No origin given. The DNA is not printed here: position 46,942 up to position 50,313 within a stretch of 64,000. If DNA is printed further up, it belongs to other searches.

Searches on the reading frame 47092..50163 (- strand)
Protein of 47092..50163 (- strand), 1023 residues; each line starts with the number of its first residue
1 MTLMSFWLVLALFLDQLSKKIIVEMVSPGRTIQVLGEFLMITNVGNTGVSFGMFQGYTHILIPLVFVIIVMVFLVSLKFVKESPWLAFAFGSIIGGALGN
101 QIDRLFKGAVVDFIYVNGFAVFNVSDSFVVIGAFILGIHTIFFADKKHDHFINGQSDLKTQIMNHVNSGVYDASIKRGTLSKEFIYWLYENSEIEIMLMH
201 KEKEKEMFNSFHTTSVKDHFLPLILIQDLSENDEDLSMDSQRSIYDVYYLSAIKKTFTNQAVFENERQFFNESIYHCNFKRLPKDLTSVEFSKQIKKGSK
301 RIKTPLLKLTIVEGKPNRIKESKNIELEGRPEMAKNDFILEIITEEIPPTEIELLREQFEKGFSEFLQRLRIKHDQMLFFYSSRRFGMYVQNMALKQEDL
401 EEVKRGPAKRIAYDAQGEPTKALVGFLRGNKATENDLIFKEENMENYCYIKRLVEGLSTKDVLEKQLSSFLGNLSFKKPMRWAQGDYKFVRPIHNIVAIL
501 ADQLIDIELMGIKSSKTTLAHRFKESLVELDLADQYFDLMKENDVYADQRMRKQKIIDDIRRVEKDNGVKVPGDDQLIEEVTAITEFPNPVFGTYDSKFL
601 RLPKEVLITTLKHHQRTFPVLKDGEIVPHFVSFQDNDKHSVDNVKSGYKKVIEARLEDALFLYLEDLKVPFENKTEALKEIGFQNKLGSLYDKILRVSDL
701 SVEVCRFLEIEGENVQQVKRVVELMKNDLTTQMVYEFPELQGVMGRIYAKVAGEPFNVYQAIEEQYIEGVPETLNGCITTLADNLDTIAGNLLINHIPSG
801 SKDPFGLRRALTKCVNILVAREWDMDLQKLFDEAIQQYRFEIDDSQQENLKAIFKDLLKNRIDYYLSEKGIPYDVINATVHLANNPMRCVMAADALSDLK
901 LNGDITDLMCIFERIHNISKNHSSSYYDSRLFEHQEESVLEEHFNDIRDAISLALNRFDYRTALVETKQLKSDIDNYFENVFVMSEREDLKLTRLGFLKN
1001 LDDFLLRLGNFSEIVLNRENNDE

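Call 62: search_protein_families(library=pfam, proteins=[window:47092-50163:-], max_evalue=0.00001)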
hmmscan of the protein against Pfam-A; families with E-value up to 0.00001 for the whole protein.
window:47092-50163:- (1023 aa): 2 families
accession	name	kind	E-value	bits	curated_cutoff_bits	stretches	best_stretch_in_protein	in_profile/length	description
PF02092.22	tRNA_synt_2f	-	1.1e-169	566.3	29.2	1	338-880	1-535/536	Glycyl-tRNA synthetase beta subunit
PF01252.23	Peptidase_A8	-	3.8e-30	105.4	25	1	9-142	3-142/142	Signal peptidase (SPase) II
